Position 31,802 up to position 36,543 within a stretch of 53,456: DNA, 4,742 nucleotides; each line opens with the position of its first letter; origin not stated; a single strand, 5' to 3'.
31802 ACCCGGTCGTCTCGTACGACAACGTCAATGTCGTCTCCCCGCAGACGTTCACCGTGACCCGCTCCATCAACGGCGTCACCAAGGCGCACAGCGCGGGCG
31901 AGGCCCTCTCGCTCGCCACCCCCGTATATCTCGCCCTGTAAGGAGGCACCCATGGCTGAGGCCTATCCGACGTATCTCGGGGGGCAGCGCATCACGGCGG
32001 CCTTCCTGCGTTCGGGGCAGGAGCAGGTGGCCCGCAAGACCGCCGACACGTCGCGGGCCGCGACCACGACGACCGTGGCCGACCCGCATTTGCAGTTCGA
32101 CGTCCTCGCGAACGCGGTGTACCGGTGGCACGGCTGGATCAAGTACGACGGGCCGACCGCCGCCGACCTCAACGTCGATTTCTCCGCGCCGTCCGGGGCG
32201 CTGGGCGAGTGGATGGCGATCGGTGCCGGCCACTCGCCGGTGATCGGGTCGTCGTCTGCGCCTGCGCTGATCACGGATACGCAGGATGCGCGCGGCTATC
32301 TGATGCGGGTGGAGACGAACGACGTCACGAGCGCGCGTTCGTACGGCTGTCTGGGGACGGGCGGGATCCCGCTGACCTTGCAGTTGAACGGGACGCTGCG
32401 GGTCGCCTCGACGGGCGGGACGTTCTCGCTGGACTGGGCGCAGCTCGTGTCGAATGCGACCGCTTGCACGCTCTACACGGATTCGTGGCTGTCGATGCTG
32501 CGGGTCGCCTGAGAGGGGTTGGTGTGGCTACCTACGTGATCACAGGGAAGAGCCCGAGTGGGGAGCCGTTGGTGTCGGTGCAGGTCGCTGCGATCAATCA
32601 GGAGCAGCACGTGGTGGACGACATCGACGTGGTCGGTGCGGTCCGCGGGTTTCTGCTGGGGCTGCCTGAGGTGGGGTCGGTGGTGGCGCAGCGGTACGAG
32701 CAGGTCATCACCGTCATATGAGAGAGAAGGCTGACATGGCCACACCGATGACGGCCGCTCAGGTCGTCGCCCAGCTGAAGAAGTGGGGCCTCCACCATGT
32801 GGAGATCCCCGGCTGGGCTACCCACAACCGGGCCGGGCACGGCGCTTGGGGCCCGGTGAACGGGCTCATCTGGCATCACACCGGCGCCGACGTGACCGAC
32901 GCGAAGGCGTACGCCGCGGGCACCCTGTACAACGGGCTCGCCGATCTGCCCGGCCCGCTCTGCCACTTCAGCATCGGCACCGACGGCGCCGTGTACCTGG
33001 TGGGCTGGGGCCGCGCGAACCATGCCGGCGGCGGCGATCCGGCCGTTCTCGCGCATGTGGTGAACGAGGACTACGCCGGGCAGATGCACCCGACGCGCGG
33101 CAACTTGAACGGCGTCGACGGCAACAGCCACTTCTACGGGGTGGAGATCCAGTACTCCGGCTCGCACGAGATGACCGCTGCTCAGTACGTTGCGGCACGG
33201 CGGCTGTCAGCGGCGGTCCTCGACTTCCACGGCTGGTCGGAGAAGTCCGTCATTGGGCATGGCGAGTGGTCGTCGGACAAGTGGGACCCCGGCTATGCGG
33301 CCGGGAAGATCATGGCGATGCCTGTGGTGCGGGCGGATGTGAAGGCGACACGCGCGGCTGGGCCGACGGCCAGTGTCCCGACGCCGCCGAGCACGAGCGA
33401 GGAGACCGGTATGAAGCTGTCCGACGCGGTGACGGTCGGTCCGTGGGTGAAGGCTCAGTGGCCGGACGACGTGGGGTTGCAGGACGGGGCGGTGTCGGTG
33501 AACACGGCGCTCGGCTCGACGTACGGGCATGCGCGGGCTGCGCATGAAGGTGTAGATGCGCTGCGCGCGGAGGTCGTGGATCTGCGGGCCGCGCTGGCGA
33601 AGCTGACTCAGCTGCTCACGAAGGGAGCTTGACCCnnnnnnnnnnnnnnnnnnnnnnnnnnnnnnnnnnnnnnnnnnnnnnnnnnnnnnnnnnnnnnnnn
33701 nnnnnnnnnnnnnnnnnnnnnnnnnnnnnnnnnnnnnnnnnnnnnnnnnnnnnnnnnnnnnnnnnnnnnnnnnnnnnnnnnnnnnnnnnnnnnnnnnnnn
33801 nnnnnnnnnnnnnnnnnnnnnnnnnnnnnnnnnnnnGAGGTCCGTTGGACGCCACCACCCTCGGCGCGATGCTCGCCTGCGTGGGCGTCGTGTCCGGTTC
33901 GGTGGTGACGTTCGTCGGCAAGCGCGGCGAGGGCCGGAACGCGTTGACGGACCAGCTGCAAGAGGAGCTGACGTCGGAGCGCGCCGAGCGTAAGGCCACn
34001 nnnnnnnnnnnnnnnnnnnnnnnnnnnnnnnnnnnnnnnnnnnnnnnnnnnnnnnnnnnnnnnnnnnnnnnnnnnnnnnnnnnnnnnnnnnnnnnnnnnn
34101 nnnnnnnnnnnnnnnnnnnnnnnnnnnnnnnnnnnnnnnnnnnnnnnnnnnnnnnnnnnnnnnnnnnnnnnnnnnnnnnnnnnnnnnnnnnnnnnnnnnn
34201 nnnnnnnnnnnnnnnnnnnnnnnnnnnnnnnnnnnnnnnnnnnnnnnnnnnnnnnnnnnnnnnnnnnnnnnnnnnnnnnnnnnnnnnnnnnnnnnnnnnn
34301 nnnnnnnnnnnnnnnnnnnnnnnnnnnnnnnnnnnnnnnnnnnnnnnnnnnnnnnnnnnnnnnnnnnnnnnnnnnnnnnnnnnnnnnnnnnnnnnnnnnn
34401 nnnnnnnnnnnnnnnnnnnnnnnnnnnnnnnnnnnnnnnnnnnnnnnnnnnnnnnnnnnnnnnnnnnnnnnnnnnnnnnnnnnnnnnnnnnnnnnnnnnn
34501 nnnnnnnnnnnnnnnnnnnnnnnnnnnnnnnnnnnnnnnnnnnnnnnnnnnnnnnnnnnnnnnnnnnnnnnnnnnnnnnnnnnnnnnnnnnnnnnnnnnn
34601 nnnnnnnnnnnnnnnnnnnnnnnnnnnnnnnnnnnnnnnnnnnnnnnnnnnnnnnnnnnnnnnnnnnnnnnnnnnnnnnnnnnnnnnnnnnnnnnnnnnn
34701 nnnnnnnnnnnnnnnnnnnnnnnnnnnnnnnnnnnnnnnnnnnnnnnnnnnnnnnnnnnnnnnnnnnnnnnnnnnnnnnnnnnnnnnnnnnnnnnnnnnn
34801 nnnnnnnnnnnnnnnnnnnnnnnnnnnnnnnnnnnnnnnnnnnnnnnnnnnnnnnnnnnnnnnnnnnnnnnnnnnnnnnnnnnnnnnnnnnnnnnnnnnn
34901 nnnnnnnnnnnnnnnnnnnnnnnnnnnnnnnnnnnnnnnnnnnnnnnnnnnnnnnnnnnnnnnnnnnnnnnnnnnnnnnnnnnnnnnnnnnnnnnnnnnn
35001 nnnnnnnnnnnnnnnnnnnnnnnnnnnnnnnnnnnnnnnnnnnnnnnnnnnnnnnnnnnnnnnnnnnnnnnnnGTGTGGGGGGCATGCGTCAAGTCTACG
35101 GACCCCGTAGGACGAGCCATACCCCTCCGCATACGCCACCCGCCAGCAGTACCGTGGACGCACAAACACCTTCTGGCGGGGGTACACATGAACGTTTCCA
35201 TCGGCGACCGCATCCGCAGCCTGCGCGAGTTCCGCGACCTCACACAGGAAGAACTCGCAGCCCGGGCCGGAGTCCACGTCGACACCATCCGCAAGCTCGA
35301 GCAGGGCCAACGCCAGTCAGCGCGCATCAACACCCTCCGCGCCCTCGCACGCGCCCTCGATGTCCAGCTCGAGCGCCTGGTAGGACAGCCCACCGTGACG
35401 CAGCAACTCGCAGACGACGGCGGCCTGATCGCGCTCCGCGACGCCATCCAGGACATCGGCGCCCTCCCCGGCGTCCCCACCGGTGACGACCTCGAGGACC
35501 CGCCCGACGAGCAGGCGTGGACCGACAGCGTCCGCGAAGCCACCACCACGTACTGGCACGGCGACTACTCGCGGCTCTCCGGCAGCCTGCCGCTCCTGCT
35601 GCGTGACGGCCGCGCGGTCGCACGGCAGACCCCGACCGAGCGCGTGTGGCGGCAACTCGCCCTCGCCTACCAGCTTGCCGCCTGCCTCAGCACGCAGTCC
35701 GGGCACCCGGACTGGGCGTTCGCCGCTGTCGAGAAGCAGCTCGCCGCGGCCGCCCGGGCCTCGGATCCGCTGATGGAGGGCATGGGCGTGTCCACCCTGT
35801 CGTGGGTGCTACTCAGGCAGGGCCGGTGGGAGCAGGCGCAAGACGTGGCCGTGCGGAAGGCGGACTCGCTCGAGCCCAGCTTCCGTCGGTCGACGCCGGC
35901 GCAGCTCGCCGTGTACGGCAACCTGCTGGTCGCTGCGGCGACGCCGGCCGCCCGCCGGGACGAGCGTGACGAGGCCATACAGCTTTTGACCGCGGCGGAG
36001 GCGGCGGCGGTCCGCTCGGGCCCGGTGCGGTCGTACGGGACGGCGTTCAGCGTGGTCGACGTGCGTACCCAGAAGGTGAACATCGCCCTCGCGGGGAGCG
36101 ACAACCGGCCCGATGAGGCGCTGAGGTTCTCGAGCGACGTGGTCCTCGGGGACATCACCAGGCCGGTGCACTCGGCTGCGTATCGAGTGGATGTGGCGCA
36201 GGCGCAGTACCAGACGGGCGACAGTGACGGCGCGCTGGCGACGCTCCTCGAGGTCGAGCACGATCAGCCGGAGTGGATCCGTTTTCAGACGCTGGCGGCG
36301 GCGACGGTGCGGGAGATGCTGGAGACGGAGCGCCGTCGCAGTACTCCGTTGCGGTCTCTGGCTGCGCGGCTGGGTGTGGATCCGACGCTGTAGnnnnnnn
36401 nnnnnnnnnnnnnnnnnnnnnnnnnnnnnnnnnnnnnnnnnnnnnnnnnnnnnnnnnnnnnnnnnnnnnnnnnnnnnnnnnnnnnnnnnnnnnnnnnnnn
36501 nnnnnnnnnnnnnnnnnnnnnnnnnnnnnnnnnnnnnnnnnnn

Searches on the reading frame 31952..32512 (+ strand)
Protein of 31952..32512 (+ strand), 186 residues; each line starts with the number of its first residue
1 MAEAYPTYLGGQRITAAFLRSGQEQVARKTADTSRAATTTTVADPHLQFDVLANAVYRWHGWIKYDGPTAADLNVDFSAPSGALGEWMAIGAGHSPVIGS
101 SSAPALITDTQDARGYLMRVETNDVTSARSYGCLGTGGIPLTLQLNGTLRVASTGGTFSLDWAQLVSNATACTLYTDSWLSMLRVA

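Call 67: search_protein_families(library=phrogs, proteins=[window:31952-32512:+], max_evalue=0.001)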
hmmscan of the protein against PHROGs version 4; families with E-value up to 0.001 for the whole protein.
window:31952-32512:+ (186 aa): 1 family
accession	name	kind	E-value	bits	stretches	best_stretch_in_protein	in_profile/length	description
phrog_24062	-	unknown function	2.9e-10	41.7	1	5-185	3-179/182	-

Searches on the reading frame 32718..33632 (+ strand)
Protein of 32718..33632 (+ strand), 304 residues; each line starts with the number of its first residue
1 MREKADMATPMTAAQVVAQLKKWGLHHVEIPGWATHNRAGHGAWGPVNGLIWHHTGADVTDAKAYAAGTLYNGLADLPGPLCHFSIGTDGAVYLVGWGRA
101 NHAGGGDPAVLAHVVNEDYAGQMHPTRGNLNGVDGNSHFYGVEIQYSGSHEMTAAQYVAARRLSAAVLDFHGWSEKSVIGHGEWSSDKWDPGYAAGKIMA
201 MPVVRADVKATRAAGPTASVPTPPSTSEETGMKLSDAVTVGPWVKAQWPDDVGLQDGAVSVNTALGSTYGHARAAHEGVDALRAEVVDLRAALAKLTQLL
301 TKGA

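Call 67: search_protein_families(library=phrogs, proteins=[window:32718-33632:+], max_evalue=0.001)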
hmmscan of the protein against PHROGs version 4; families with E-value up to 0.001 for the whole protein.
window:32718-33632:+ (304 aa): 6 families
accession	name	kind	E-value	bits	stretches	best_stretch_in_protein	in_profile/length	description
phrog_880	-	lysis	4.3e-50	172.4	1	5-230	153-354/435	endolysin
phrog_1493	-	lysis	1.6e-36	127.3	1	7-255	3-223/394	endolysin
phrog_833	-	lysis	1.4e-08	35.8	1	39-225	22-190/294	endolysin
phrog_1794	-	lysis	2.1e-08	35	1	48-228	57-211/336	amidase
phrog_700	-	lysis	0.00027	21.4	1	41-218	245-374/491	endolysin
phrog_3088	-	lysis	0.00033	21.5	1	128-185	77-135/248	amidase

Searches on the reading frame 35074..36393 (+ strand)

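Call 25: search_protein_families(library=pfam, proteins=[window:35074-36393:+], max_evalue=0.01)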
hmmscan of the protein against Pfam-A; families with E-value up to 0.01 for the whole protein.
window:35074-36393:+ (439 aa): 7 families
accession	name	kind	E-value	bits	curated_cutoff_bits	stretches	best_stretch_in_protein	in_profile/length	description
PF01381.28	HTH_3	-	8.5e-13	48.6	23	1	47-101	1-54/55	Helix-turn-helix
PF13560.12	HTH_31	-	1.2e-11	45.2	27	1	43-100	2-59/64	Helix-turn-helix domain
PF13443.12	HTH_26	-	1.7e-07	31.8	22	1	46-100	1-55/63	Cro/C1-type HTH DNA-binding domain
PF12844.13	HTH_19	-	1.7e-06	28.3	30.2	1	44-102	1-58/64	Helix-turn-helix domain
PF13744.12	HTH_37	-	0.00068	19.8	27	1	42-100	18-76/80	Helix-turn-helix domain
PF14559.12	TPR_19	-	0.0035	18.1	25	0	368-410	25-67/68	Tetratricopeptide repeat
PF13413.12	HTH_25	-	0.0067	16.7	24.6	0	47-96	2-56/62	Helix-turn-helix domain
